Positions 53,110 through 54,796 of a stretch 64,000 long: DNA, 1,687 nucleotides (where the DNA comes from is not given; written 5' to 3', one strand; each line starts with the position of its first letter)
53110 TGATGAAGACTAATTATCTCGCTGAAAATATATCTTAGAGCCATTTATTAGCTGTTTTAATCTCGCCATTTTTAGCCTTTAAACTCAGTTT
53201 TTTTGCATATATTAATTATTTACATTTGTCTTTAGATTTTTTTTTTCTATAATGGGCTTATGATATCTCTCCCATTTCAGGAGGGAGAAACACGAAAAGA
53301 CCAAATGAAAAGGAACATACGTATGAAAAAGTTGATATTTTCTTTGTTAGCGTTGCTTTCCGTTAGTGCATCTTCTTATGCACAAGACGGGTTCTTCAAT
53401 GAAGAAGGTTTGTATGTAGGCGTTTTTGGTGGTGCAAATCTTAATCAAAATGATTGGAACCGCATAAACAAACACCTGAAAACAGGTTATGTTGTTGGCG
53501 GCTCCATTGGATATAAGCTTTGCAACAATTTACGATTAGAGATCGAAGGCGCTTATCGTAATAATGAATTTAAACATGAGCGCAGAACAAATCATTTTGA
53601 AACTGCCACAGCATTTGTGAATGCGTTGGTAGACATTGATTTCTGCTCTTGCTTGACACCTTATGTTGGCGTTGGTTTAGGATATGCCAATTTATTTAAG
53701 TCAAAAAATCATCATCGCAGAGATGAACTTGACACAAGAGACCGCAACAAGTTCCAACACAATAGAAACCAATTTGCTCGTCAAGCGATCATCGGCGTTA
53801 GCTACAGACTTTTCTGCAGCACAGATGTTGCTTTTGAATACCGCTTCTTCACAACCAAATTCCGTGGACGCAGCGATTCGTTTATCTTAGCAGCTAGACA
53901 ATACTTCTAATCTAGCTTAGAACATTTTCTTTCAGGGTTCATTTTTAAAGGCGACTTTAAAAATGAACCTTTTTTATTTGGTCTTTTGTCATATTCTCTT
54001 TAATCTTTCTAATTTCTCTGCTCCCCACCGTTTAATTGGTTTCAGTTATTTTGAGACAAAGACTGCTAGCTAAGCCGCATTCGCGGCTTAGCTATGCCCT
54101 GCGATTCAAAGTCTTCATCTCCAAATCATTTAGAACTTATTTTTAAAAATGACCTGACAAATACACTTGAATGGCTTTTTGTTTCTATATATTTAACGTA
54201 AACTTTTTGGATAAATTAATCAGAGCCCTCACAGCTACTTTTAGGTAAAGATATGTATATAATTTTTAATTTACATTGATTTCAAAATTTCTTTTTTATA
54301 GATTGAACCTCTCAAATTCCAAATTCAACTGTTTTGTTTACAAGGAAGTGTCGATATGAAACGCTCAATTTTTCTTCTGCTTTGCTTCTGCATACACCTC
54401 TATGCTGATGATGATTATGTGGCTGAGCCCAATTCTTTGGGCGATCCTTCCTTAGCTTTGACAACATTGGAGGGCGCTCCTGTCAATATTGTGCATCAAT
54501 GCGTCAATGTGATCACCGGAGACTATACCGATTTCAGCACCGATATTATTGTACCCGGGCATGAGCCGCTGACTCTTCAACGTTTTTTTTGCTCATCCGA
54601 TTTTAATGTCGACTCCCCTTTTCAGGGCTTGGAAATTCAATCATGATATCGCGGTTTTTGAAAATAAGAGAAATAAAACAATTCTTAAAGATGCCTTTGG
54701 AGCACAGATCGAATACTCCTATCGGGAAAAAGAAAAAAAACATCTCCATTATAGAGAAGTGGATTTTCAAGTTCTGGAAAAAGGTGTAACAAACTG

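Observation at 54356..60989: Sec-dependent Rhs polymorphic toxin cassette with lipoprotein immunity candidates in a chlamydia-like genome context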

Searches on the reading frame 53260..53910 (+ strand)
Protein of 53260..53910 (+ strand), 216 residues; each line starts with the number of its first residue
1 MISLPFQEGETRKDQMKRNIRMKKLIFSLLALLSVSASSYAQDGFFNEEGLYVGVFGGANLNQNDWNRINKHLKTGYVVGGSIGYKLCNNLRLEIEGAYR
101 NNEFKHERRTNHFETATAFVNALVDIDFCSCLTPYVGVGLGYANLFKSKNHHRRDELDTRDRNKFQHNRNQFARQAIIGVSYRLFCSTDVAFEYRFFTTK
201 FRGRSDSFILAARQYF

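Call 4: search_protein_families(library=pfam, proteins=[window:53260-53910:+], max_evalue=0.01)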
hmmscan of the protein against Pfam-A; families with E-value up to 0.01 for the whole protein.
window:53260-53910:+ (216 aa): 5 families
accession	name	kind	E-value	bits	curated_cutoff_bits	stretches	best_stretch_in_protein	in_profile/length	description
PF13505.12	OMP_b-brl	-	1.2e-11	45.5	28.7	1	27-200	1-156/175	Outer membrane protein beta-barrel domain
PF01617.23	Surface_Ag_2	-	3e-05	24.1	22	0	79-114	71-103/247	Surface antigen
PF05736.17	OprF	-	0.00021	21.5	23.5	1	62-174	36-154/184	OprF membrane domain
PF13568.12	OMP_b-brl_2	-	0.00061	20.3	27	1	49-185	7-157/175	Outer membrane protein beta-barrel domain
PF01389.23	OmpA_membrane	-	0.0092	16.2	21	0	48-198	32-150/180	OmpA-like transmembrane domain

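Call 9: search_protein_families(library=ncbifam, proteins=[window:53260-53910:+], max_evalue=0.01)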
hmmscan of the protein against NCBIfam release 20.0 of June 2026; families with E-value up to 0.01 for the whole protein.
window:53260-53910:+ (216 aa): 6 families
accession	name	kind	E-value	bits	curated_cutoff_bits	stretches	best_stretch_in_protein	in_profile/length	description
NF052636.1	Rick_Adr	subfamily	3e-12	46.6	210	1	22-196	1-186/224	adhesin Adr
NF033908.1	AcfA_fam_omp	subfamily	6.8e-05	22.4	100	0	23-112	1-87/217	AcfA family outer membrane beta-barrel protein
NF047659.1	THC0290_0291_fam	equivalog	0.0015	18.1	125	0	148-197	162-225/260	THC0290_0291 family protein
TIGR04565.1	OMP_myx_plus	subfamily_domain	0.0017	18.4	60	0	70-114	6-50/161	outer membrane beta-barrel domain-containing protein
NF049866.1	outer_TDE1717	subfamily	0.0092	15.9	135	0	22-168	1-147/210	TDE1717 family outer membrane beta-barrel protein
NF052316.1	T9SS_PorG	equivalog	0.0098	15.7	130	0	131-196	101-158/209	type IX secretion system protein PorG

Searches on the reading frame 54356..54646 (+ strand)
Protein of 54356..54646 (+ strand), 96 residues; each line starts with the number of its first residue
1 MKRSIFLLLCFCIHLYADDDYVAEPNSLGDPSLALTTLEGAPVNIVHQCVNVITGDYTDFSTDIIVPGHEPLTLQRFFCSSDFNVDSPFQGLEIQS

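Call 4: search_protein_families(library=pfam, proteins=[window:54356-54646:+], max_evalue=0.01)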
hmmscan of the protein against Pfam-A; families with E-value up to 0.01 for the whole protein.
window:54356-54646:+ (96 aa): 1 family
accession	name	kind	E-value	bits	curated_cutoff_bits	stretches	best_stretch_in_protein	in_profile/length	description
PF20148.4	DUF6531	-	2.8e-05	24.8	24.1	1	50-84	4-37/74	Domain of unknown function (DUF6531)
